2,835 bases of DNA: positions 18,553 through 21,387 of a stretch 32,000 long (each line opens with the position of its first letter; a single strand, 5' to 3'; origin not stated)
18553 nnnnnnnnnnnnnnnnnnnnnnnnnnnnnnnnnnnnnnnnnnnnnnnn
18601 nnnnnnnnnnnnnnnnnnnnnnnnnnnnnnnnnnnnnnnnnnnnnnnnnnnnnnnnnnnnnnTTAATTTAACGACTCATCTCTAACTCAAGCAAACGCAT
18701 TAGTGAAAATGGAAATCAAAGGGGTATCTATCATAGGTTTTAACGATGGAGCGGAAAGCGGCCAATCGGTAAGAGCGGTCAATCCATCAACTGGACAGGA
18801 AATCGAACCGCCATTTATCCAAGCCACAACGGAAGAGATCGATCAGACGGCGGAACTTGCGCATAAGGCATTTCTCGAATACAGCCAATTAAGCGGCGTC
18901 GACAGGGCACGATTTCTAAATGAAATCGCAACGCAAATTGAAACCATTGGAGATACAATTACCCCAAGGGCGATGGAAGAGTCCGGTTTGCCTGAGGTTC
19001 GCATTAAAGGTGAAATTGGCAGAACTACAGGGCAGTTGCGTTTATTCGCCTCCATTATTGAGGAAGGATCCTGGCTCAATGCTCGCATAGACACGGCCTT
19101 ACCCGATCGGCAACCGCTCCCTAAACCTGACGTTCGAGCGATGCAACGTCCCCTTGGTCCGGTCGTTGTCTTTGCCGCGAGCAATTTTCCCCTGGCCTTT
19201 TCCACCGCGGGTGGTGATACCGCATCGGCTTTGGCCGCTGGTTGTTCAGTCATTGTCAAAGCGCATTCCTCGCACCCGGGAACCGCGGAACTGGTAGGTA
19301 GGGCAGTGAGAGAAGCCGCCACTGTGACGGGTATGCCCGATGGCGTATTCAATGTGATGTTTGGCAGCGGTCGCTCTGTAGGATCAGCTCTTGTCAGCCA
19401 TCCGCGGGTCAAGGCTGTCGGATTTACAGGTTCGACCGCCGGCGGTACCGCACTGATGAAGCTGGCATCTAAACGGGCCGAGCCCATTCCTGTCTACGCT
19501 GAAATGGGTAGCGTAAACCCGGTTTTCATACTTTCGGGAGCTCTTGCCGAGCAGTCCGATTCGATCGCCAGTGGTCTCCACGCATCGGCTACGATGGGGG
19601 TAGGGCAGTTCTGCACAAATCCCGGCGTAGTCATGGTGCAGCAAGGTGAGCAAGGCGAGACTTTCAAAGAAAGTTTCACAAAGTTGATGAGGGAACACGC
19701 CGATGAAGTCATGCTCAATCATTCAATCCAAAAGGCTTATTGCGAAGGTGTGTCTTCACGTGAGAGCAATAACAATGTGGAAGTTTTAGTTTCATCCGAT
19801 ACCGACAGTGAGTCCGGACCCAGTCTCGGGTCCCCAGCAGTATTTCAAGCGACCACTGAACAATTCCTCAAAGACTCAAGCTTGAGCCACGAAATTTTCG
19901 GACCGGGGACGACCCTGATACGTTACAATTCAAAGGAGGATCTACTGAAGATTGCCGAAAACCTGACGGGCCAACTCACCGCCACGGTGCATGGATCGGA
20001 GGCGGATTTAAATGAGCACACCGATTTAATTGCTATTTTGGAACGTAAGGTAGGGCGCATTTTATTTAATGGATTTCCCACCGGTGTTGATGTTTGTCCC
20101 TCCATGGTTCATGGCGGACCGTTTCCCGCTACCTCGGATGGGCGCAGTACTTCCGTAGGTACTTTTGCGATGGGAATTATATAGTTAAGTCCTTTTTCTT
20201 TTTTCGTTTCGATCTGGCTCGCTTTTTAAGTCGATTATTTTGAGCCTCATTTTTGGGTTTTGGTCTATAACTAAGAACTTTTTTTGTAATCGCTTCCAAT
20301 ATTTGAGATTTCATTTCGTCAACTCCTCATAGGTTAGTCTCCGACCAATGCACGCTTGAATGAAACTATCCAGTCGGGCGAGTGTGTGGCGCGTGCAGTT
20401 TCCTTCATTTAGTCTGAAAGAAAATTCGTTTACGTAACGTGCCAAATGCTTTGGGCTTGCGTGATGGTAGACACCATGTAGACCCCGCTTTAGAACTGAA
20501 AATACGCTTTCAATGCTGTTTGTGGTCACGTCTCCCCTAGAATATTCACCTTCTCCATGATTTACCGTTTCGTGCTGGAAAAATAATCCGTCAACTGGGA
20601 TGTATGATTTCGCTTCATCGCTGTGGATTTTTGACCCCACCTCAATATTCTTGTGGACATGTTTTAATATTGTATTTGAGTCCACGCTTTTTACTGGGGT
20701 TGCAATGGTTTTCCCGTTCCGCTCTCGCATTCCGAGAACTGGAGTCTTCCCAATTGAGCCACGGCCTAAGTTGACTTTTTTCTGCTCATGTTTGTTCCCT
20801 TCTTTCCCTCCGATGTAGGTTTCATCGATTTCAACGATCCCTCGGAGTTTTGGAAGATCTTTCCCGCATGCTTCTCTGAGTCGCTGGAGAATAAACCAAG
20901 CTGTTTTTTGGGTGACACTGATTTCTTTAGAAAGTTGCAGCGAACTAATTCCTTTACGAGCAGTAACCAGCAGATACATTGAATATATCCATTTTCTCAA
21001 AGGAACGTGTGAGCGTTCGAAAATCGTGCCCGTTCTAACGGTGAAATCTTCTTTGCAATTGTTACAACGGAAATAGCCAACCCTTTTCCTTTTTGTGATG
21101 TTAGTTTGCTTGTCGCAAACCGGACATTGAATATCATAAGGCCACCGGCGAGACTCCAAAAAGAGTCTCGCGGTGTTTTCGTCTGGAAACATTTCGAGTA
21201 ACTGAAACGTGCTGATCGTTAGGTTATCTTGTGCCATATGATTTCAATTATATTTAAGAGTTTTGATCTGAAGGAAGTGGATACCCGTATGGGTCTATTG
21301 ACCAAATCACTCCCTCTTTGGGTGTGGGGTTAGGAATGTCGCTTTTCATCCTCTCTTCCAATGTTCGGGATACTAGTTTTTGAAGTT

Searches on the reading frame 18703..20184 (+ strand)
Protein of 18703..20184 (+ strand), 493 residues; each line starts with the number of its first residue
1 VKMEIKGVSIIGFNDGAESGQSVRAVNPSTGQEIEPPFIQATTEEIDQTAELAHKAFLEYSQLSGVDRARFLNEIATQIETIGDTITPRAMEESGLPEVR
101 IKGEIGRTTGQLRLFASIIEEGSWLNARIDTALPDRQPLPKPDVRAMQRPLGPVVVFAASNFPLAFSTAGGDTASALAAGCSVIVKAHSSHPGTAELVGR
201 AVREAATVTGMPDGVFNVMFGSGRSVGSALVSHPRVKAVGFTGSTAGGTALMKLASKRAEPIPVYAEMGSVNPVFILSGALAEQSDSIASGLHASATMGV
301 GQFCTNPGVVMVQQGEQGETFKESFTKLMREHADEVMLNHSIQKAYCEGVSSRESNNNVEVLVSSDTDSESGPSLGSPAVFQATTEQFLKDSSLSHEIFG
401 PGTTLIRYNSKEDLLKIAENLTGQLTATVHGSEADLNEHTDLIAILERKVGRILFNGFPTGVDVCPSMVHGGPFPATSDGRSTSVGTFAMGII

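Call 5: search_protein_families(library=pfam, proteins=[window:18703-20184:+], max_evalue=0.01)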
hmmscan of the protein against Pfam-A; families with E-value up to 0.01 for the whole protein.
window:18703-20184:+ (493 aa): 1 family
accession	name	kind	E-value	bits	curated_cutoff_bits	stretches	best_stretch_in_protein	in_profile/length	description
PF00171.27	Aldedh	-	3e-57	194.6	23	1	19-460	6-427/461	Aldehyde dehydrogenase family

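Call 95: search_protein_families(library=ncbifam, proteins=[window:18703-20184:+], max_evalue=0.00001)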
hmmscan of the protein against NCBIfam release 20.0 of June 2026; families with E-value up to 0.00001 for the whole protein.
window:18703-20184:+ (493 aa): 39 families (the best 25 are shown)
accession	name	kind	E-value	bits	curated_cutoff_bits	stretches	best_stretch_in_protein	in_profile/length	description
NF010000.0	PRK13473.1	subfamily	2.2e-39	135.4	615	1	17-431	13-412/475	aminobutyraldehyde dehydrogenase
TIGR02299.1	HpaE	equivalog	3.1e-38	131.6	638.35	1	17-433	12-418/488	5-carboxymethyl-2-hydroxymuconate semialdehyde dehydrogenase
NF042993.1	AlphKGSA_gudD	equivalog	6.1e-38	130.8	770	1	17-444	15-429/481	alpha-ketoglutaric semialdehyde dehydrogenase GucD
NF052305.1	DioxValDhHalo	equivalog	3e-36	125.3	750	1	17-432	16-419/483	2,5-dioxovalerate dehydrogenase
TIGR03216.1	OH_muco_semi_DH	equivalog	3.2e-36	125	693.25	1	18-433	11-421/481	2-hydroxymuconic semialdehyde dehydrogenase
TIGR01780.1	SSADH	subfamily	6.6e-36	124.1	646.35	1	26-431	2-392/448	succinate-semialdehyde dehydrogenase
TIGR01804.1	BADH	equivalog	1.2e-33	116.3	668.6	1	17-458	9-434/467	betaine-aldehyde dehydrogenase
NF006992.0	PRK09457.1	subfamily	4e-33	114.8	514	1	19-431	13-409/487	succinylglutamate-semialdehyde dehydrogenase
NF002852.0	PRK03137.1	subfamily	4.2e-32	111.6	648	1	20-461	49-475/514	L-glutamate gamma-semialdehyde dehydrogenase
NF009725.0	PRK13252.1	equivalog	1.8e-31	109.2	593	1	10-447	11-433/488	betaine-aldehyde dehydrogenase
TIGR01238.1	D1pyr5carbox3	equivalog_domain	4.9e-30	104.5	485.2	1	6-424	37-430/500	L-glutamate gamma-semialdehyde dehydrogenase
NF050026.1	AcaldDHExaC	equivalog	2.6e-29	102.2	900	1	19-436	29-438/503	acetaldehyde dehydrogenase ExaC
NF008869.0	PRK11904.1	equivalog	3e-29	101.5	747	1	14-428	561-960/1042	bifunctional proline dehydrogenase/L-glutamate gamma-semialdehyde dehydrogenase PutA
NF045735.1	PaDhStyDPseudo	equivalog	5.4e-29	101.2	850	1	12-447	9-435/483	phenylacetaldehyde dehydrogenase StyD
NF040648.1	lactal_redase_Meth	equivalog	6.2e-29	101.3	650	1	23-456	13-422/463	lactaldehyde dehydrogenase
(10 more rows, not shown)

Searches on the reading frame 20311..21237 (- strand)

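Call 5: search_protein_families(library=pfam, proteins=[window:20311-21237:-], max_evalue=0.01)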
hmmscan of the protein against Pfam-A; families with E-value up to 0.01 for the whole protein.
window:20311-21237:- (308 aa): 6 families
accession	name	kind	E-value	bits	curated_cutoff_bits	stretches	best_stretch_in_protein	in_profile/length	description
PF12762.13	DDE_Tnp_IS1595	-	1.2e-46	159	27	1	130-277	1-153/153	ISXO2-like transposase domain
PF12760.12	Zn_ribbon_IS1595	-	3.8e-09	36.8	25.4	1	18-62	1-44/46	Transposase zinc-ribbon domain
PF05129.18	Zn_ribbon_Elf1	-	0.00063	20.2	29.8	1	32-73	19-64/79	Transcription elongation factor Elf1 like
PF06044.18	DpnI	-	0.0041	17.2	26.7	1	35-68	31-66/183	Dam-replacing family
PF14354.12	Lar_restr_allev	-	0.0051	17.5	28.6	1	37-68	5-38/58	Restriction alleviation protein Lar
PF01780.25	Ribosomal_L37ae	-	0.0072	16.8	21.9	0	37-66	35-62/85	Ribosomal L37ae protein family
